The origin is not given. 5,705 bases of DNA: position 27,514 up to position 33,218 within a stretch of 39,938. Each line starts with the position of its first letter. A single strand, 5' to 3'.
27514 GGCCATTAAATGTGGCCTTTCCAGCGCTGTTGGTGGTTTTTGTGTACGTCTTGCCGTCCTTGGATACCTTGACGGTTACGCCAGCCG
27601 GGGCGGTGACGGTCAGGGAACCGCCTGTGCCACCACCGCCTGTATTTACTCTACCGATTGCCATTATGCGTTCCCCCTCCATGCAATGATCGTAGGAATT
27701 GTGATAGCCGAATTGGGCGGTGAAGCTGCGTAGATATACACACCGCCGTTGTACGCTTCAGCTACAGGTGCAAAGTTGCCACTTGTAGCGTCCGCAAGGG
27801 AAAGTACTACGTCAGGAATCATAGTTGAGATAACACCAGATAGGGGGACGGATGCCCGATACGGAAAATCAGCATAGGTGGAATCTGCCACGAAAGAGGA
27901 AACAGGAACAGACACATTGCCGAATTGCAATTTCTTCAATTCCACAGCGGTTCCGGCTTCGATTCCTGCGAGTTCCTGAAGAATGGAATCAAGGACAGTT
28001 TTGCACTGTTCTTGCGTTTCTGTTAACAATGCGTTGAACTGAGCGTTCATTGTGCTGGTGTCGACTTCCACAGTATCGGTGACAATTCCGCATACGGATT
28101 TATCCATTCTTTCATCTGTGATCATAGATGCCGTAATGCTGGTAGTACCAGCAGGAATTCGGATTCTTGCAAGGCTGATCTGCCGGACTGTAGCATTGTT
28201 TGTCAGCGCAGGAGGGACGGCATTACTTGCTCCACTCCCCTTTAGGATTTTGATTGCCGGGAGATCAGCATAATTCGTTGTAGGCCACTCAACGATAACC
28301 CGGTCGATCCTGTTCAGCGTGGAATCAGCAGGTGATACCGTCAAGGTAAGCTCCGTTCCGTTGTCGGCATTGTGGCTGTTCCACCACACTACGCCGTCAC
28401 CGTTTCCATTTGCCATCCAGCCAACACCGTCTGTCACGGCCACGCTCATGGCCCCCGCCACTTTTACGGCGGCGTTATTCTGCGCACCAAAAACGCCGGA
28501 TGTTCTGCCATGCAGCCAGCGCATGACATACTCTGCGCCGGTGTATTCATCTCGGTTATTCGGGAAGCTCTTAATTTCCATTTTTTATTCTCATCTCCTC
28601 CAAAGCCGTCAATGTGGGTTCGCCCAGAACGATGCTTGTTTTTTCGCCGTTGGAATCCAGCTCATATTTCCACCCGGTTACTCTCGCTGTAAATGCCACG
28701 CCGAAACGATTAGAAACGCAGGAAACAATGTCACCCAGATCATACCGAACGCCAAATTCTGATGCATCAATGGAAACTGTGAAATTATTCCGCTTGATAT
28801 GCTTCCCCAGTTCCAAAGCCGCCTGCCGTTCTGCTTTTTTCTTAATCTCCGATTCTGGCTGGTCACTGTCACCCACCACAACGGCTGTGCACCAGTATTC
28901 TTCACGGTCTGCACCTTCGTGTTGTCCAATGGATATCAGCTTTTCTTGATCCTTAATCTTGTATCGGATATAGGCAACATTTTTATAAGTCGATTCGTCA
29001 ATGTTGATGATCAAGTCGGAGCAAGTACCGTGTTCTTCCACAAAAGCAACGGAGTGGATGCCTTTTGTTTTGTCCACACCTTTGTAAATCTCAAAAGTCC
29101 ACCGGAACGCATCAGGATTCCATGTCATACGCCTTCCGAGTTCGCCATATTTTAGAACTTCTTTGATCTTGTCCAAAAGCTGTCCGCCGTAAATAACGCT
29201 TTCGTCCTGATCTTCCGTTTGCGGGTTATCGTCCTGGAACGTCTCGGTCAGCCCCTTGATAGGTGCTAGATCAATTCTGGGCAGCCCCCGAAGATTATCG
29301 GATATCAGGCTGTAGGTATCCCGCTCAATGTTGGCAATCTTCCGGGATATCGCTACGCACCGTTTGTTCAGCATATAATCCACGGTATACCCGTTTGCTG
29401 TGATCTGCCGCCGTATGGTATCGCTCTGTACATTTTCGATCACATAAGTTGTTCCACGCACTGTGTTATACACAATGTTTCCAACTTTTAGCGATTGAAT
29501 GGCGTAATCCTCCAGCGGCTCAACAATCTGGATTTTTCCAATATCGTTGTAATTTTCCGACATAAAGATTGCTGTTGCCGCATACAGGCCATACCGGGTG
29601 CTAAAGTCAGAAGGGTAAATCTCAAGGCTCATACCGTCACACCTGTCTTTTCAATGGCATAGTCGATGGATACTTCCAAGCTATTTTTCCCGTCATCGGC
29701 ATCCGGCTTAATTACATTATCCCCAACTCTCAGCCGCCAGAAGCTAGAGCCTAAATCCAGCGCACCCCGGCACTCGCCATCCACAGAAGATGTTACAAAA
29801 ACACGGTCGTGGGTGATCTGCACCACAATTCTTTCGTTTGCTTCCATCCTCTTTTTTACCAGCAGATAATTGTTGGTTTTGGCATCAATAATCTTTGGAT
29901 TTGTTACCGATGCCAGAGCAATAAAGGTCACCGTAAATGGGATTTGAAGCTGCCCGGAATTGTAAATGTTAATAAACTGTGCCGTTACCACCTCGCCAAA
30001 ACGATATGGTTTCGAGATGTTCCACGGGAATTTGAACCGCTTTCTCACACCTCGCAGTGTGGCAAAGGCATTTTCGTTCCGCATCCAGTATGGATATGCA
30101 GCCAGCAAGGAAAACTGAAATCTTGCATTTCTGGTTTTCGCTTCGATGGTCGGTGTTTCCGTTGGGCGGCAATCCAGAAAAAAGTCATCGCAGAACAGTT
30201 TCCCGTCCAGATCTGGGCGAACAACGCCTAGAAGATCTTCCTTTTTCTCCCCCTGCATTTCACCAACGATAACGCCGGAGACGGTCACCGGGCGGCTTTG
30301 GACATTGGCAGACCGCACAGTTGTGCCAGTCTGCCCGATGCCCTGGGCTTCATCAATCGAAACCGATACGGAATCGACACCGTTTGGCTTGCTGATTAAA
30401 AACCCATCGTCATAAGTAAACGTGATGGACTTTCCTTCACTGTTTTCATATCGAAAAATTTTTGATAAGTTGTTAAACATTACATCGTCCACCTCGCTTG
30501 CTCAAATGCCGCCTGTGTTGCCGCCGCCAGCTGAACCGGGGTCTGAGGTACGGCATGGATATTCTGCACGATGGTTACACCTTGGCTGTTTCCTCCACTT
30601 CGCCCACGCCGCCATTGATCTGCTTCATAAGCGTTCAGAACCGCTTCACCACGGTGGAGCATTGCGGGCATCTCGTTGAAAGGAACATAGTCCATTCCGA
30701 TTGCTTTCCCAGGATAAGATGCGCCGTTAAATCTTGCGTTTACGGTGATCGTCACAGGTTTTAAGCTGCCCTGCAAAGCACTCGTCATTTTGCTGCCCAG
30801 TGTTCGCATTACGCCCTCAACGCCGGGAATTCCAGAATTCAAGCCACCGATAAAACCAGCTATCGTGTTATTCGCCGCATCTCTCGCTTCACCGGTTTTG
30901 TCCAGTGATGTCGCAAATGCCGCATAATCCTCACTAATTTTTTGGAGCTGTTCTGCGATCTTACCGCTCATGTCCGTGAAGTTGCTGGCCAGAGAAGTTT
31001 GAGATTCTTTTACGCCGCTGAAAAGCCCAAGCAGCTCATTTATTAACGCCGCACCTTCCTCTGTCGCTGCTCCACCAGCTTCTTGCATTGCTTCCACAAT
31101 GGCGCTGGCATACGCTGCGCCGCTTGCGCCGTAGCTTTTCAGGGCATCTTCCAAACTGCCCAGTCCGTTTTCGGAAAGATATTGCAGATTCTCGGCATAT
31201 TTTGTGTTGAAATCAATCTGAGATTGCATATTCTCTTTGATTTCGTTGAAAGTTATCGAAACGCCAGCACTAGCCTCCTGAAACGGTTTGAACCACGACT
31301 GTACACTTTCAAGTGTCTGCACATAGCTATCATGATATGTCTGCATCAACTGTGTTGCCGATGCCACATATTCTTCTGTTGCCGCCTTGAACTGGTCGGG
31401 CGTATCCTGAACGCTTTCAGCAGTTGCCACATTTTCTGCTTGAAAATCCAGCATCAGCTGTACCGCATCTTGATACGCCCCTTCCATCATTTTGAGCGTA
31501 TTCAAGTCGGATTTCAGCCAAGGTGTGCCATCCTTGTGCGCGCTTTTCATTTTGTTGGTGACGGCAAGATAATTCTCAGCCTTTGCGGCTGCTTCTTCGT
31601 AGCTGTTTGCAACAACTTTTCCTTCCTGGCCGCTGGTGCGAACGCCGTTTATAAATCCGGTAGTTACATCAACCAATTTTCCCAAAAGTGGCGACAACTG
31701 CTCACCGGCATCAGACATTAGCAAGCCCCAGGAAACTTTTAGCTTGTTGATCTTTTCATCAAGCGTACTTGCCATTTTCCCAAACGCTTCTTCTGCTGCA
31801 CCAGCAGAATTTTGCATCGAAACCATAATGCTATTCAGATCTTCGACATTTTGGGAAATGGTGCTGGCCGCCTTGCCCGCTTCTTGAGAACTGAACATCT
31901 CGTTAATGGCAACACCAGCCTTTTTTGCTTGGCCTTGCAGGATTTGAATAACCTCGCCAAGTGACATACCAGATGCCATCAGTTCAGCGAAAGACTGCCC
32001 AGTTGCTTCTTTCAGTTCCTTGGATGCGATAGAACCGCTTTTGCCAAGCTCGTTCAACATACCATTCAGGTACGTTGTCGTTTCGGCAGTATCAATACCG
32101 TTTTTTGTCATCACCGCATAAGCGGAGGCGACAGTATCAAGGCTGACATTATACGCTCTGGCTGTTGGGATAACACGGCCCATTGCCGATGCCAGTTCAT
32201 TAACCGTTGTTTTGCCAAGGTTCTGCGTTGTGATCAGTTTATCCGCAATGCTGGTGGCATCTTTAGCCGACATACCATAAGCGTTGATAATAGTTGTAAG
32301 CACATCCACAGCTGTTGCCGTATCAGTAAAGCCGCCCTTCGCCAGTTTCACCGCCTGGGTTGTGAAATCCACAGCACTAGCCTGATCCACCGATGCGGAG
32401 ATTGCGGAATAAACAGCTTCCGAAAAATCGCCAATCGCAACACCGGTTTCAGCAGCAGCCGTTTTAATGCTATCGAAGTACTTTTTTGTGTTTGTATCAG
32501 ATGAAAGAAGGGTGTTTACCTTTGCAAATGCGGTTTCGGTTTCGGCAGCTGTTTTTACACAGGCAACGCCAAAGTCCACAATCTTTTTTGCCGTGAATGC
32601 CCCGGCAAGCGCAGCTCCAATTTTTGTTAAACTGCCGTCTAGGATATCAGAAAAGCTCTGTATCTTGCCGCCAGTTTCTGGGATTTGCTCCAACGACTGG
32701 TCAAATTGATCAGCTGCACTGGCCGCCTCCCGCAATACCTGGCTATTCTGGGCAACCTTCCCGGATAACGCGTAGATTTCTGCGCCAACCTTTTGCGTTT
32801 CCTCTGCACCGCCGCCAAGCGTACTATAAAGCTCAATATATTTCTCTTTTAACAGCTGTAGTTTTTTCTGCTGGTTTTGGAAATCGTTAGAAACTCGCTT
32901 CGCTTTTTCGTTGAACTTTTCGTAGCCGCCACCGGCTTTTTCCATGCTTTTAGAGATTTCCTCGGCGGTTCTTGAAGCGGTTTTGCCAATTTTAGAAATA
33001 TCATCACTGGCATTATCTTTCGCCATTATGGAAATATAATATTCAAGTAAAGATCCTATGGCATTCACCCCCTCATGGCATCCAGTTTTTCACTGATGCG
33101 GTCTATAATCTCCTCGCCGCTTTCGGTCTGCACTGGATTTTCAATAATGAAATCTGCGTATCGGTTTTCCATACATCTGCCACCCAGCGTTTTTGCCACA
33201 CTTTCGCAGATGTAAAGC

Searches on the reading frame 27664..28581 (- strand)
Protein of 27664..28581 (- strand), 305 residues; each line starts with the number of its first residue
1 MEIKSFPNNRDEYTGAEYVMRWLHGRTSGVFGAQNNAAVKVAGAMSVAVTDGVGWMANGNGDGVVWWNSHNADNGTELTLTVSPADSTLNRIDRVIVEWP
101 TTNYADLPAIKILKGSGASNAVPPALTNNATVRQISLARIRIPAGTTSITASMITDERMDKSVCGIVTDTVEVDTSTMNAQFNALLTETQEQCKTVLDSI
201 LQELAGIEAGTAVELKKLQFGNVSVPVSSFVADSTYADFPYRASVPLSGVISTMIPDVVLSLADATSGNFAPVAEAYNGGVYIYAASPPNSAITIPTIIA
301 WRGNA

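Call 13: search_protein_families(library=phrogs, proteins=[window:27664-28581:-], max_evalue=0.001)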
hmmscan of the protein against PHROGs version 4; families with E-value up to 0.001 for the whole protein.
window:27664-28581:- (305 aa): 11 families
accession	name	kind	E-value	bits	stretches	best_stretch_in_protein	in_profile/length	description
phrog_9534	-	head and packaging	2.6e-34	120.3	1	9-302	11-284/303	head protein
phrog_27282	-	unknown function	4.6e-31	109.2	1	26-215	31-211/445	-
phrog_1220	-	head and packaging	1.1e-30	108.5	1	63-203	63-195/574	head protein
phrog_5339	-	head and packaging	1.2e-23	84.4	1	28-185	36-183/633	virion structural protein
phrog_35103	-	unknown function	1.6e-20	73.7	1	37-194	42-187/916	-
phrog_17342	-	unknown function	1.7e-12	48.3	1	14-171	17-170/326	-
phrog_18805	-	unknown function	7e-10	39.3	1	61-197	54-192/457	-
phrog_3398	-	head and packaging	3.4e-08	34.2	1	28-160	41-168/359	virion structural protein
phrog_23587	-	unknown function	6.5e-05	24.1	1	214-294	43-125/140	-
phrog_25212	-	tail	0.00042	20.3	1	119-158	125-164/339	minor tail protein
phrog_6779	-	tail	0.00052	20.8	1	23-193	25-190/276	tail protein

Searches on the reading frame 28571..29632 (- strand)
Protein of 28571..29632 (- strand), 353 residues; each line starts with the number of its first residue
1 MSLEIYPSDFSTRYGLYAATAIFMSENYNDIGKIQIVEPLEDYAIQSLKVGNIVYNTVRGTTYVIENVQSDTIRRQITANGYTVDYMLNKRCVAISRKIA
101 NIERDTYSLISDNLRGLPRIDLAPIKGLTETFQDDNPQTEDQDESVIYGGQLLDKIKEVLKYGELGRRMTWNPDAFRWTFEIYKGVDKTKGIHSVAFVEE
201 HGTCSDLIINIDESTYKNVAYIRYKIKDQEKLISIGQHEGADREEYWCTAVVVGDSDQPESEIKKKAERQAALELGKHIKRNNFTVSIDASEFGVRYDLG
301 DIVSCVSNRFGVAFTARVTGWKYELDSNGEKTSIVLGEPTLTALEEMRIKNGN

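Call 13: search_protein_families(library=phrogs, proteins=[window:28571-29632:-], max_evalue=0.001)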
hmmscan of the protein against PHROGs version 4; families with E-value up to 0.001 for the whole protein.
window:28571-29632:- (353 aa): 2 families
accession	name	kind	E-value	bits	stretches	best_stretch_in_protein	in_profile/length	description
phrog_538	-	tail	2.5e-30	106.7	1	24-343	52-382/684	minor tail protein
phrog_33036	-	unknown function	0.00058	21.1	0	275-344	42-112/120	-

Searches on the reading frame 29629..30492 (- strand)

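Call 13: search_protein_families(library=phrogs, proteins=[window:29629-30492:-], max_evalue=0.001)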
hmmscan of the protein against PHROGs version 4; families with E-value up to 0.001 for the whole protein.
window:29629-30492:- (287 aa): 3 families
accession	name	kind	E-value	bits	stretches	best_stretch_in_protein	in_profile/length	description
phrog_33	-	tail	4.6e-19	69.9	1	7-263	35-264/651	distal tail protein Dit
phrog_36410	-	unknown function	8.2e-15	56.1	1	167-280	3-120/125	-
phrog_106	-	tail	1.7e-05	25.2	1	27-277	59-300/329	minor tail protein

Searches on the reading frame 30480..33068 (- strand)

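Call 13: search_protein_families(library=phrogs, proteins=[window:30480-33068:-], max_evalue=0.001)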
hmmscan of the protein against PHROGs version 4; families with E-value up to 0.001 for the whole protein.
window:30480-33068:- (862 aa): 19 families
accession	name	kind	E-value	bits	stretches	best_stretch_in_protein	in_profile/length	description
phrog_991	-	tail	1.6e-74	252.4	1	32-838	106-891/1966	tail length tape measure protein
phrog_1272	-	tail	1.4e-73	249.4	1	25-477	104-573/1606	tail length tape measure protein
phrog_28775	-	tail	1.5e-57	196.4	1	160-695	44-570/1303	tail length tape measure protein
phrog_1533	-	tail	9.8e-56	190.1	1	26-474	112-568/1688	tail length tape measure protein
phrog_28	-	tail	2.3e-42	146.7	1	16-482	118-597/1228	tail length tape measure protein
phrog_4704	-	tail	9.5e-38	131.3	1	29-496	34-546/625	tail length tape measure protein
phrog_5218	-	unknown function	1.3e-26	94.1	1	29-506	107-599/1599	-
phrog_23013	-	tail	2.7e-26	92.6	1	43-476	14-438/1379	tail length tape measure protein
phrog_14441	-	tail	4.5e-26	93.1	1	152-335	56-240/241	tail length tape measure protein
phrog_167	-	tail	5.7e-20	71.7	1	33-476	138-561/1555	tail length tape measure protein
phrog_1293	-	tail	1.9e-19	70.1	1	40-474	43-501/1424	tail length tape measure protein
phrog_36688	-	tail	1.4e-17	63.5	1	148-451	53-354/1600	tail length tape measure protein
phrog_58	-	tail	1.9e-17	64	1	35-475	185-591/1544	tail length tape measure protein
phrog_28420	-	tail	5.2e-11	42.4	1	148-501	36-380/906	tail length tape measure protein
phrog_9696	-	tail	2.6e-10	39.7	1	98-766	3-583/1415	tail length tape measure protein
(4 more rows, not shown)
